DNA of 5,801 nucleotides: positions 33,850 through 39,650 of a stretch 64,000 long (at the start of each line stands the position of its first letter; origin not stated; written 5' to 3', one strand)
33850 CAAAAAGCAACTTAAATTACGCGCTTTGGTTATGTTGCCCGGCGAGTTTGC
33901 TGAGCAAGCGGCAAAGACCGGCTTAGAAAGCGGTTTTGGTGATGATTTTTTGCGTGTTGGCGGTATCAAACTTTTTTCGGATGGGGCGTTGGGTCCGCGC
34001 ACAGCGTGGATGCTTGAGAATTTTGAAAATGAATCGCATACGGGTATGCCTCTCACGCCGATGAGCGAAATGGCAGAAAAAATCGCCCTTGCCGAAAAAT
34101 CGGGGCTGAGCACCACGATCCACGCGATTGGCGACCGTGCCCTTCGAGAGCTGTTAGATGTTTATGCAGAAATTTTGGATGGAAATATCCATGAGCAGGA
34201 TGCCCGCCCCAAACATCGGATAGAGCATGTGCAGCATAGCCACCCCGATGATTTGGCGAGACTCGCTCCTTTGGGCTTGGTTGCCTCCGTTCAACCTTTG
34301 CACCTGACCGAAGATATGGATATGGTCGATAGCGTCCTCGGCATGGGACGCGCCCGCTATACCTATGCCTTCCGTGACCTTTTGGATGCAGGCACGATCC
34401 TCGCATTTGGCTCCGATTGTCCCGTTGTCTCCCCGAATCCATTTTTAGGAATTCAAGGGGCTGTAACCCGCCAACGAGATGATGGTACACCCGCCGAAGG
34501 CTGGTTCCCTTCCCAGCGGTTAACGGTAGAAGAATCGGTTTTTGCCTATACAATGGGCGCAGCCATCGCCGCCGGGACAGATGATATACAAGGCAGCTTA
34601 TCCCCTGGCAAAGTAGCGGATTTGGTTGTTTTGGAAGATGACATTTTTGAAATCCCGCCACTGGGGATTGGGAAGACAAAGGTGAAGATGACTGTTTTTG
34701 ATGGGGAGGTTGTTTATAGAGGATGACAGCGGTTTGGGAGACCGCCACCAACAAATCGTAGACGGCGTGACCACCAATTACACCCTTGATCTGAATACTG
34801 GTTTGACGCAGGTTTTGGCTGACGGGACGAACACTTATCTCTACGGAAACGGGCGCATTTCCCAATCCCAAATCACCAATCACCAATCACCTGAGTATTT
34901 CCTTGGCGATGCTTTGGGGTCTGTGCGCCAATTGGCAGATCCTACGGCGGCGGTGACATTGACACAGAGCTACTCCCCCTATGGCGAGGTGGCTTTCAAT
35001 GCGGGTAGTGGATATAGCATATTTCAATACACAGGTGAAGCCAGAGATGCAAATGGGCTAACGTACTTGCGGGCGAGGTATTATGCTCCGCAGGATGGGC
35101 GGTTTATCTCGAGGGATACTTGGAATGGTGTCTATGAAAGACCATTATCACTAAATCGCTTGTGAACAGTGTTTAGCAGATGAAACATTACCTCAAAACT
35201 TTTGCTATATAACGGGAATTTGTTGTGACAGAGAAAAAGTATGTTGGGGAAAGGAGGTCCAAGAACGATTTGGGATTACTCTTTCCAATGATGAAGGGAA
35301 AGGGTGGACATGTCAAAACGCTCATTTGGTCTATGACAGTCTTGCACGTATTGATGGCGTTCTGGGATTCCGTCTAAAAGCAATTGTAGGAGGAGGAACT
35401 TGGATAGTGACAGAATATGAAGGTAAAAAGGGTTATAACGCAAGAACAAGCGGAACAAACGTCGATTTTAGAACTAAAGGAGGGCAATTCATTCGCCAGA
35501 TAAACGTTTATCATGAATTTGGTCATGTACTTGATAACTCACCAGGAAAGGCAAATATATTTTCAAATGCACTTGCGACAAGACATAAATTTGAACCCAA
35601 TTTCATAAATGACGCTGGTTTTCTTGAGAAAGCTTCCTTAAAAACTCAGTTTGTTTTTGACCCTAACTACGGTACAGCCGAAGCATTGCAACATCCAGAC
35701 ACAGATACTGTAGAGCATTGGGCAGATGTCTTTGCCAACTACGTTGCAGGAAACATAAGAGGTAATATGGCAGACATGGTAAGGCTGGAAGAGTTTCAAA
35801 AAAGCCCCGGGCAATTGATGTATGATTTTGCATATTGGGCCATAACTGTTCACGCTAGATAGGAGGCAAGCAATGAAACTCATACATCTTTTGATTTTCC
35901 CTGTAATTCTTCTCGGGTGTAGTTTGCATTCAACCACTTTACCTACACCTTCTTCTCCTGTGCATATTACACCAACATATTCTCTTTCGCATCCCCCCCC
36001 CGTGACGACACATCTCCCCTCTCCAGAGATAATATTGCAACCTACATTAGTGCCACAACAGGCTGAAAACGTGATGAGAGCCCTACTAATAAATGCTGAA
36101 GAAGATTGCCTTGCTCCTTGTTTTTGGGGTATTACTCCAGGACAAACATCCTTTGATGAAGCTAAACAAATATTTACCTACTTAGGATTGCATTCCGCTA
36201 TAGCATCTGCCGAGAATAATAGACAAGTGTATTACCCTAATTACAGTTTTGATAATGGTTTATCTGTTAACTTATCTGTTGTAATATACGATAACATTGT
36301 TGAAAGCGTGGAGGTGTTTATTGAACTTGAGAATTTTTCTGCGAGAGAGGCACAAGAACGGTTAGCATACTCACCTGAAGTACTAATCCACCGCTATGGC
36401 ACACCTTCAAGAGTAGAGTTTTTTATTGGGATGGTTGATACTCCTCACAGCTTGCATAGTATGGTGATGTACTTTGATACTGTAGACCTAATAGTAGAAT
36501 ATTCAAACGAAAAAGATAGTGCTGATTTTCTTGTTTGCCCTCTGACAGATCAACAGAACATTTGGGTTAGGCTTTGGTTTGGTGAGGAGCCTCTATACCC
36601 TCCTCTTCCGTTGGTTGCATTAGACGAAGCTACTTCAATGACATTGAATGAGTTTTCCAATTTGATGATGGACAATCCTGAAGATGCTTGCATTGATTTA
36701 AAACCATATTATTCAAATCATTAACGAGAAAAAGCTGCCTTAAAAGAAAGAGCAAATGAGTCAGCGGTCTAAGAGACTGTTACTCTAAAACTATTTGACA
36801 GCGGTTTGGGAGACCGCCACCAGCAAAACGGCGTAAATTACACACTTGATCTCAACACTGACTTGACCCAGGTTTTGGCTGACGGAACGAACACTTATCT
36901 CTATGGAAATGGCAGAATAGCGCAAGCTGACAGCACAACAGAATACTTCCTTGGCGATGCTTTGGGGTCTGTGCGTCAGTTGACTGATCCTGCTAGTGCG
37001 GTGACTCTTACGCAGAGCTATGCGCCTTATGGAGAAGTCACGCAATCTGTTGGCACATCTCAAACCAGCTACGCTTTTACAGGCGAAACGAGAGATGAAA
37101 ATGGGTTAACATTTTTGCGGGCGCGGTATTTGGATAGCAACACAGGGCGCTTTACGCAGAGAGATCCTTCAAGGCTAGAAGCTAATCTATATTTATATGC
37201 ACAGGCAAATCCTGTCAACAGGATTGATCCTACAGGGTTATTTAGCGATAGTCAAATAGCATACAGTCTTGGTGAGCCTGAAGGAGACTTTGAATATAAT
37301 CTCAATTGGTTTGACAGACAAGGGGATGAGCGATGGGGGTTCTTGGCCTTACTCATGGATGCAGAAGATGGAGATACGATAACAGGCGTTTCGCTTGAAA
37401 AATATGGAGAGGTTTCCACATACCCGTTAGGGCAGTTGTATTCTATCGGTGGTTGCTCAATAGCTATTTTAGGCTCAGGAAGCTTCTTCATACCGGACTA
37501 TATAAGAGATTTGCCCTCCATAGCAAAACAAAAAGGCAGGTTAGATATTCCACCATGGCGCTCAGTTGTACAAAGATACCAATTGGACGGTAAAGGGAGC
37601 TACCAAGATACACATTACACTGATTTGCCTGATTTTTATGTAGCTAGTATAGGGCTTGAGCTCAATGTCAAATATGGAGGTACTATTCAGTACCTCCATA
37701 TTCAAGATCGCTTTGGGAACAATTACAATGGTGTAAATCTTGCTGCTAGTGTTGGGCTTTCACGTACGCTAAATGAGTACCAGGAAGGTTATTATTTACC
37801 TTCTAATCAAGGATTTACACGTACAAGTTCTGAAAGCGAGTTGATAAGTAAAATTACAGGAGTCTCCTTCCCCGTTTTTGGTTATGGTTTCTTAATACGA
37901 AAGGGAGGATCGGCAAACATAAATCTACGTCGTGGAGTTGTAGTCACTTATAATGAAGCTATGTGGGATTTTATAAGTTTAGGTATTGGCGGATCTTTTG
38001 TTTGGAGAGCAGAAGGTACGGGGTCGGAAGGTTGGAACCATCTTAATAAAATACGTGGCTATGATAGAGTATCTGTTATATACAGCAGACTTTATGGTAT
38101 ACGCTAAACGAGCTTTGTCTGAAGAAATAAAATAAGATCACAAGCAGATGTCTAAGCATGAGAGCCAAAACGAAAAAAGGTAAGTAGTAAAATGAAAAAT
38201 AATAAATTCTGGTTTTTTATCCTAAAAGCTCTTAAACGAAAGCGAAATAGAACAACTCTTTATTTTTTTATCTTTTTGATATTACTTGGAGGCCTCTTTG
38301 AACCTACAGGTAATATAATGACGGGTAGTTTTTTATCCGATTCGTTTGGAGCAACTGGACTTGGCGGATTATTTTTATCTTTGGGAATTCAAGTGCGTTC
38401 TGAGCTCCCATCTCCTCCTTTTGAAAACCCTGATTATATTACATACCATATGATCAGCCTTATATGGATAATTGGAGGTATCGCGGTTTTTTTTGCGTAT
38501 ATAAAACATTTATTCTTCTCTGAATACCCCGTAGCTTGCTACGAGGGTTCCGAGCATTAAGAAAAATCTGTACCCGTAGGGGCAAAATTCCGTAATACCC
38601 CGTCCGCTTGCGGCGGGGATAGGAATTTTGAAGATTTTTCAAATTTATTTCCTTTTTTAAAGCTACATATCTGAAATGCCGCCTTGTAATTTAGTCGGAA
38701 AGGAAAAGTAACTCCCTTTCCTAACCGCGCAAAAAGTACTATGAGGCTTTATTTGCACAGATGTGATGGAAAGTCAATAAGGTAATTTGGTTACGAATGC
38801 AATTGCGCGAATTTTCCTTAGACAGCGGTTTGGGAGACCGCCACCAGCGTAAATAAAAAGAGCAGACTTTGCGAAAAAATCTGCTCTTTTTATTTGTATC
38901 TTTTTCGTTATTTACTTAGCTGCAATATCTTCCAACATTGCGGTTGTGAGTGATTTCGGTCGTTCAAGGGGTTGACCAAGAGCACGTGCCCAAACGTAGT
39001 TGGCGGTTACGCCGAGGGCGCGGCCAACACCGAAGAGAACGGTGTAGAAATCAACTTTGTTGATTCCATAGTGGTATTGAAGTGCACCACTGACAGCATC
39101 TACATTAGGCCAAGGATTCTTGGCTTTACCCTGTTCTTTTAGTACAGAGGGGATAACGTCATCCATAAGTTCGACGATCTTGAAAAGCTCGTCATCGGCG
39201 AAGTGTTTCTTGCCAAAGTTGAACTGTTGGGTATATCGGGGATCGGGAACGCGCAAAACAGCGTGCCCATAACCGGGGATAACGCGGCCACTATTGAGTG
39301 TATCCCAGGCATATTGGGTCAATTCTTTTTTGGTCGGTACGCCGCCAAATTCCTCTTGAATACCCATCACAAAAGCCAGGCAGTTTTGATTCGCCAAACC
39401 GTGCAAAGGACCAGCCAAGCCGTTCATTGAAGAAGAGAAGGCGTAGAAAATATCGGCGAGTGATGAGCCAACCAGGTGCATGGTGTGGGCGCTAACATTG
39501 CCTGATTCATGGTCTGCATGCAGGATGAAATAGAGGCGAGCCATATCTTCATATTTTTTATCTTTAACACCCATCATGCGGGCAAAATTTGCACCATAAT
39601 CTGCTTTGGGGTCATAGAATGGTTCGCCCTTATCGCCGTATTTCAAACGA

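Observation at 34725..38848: Detached array of two RHS-tip toxin/immunity cassettes bracketed by a 26-28 bp direct repeat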

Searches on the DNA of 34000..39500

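Call 77: search_rna_families(source=window, start=34000, end=39500, threshold=evalue, max_evalue=1)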
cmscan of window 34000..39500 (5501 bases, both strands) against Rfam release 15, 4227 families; matches with E-value up to 1: 2.
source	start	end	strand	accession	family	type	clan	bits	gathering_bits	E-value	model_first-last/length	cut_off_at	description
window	37663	37710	-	RF00668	mir-302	Gene; miRNA;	CL00096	23.7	55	0.39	1-68/68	no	mir-302 microRNA precursor family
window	38848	38937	-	RF00558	L20_leader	Cis-reg; leader;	-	21.3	58.7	0.94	1-127/127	no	Ribosomal protein L20 leader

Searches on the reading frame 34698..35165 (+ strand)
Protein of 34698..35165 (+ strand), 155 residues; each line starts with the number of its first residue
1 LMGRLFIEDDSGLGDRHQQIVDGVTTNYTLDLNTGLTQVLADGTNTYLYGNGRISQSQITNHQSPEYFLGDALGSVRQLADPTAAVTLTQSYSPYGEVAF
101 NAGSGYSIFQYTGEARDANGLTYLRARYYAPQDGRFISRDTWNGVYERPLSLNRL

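Call 5: search_protein_families(library=pfam, proteins=[window:34698-35165:+], max_evalue=0.01)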
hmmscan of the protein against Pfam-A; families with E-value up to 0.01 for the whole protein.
window:34698-35165:+ (155 aa): 0 families

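Call 7: search_protein_families(library=ncbifam, proteins=[window:34698-35165:+], max_evalue=1)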
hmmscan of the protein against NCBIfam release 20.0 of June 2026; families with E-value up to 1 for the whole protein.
window:34698-35165:+ (155 aa): 3 families
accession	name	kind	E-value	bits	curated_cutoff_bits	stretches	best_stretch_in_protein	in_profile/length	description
TIGR03696.1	Rhs_assc_core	domain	4.2e-11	43.2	32.5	1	92-143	1-52/76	RHS repeat-associated core domain-containing protein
NF052337.1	tail_tube_6XGR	equivalog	0.015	14.7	60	1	25-69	136-186/245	phage tail tube protein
NF041261.1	RHS_core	equivalog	0.063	11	2000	1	113-141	1207-1236/1261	RHS element core protein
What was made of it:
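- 34731..35165 (+): Cassette 1 RHS core tail (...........SLNRL*). It is truncated before the DPxGL cleavage motif. TIGR03696 matches profile positions 1-52 of 76 only (call 7).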

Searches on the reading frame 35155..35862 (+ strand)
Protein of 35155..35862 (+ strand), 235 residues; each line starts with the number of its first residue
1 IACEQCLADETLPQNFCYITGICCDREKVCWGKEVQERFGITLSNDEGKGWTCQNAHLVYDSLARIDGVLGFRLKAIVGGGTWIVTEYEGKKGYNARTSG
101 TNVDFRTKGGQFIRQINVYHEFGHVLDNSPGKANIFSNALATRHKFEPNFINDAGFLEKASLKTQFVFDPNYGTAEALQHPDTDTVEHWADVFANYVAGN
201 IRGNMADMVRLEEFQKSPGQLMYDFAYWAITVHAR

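Call 35: search_protein_families(library=pfam, proteins=[window:35155-35862:+], max_evalue=0.1)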
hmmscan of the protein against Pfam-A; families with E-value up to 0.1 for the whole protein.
window:35155-35862:+ (235 aa): 0 families

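Call 83: search_solved_structures(query=window:35155-35862:+, max_evalue=1)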
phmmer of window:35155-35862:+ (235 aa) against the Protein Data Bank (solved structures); distinct sequences matched with E-value up to 1: 1.
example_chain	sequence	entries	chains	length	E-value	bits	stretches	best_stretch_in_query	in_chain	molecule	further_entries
2jpi_A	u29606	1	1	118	0.3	13.6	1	136-198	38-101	Hypothetical protein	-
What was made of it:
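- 35155..35862 (+): Cassette 1 toxin remnant with an HExxH motif, in a different frame from its tail, so it is a pseudogene or a detached fragment. No Pfam or PDB match (calls 35, 83).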

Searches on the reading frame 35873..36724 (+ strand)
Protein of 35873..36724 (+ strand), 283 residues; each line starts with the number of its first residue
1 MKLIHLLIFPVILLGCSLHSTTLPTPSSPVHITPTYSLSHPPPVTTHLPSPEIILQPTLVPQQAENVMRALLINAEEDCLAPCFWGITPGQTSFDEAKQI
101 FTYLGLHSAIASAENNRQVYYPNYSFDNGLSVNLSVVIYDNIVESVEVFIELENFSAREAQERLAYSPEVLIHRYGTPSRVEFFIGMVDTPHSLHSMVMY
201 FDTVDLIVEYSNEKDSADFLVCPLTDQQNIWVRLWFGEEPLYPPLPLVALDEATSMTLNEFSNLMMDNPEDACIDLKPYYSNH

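Call 5: search_protein_families(library=pfam, proteins=[window:35873-36724:+], max_evalue=0.01)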
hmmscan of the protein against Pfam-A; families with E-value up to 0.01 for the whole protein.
window:35873-36724:+ (283 aa): 0 families

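Call 7: search_protein_families(library=ncbifam, proteins=[window:35873-36724:+], max_evalue=1)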
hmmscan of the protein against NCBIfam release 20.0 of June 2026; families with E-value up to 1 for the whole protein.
window:35873-36724:+ (283 aa): 0 families
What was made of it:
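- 35873..36724 (+): Cassette 1 candidate immunity gene: a 283-aa predicted lipoprotein with AGGAGG 7 nt before its ATG. No family match (calls 5, 7).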
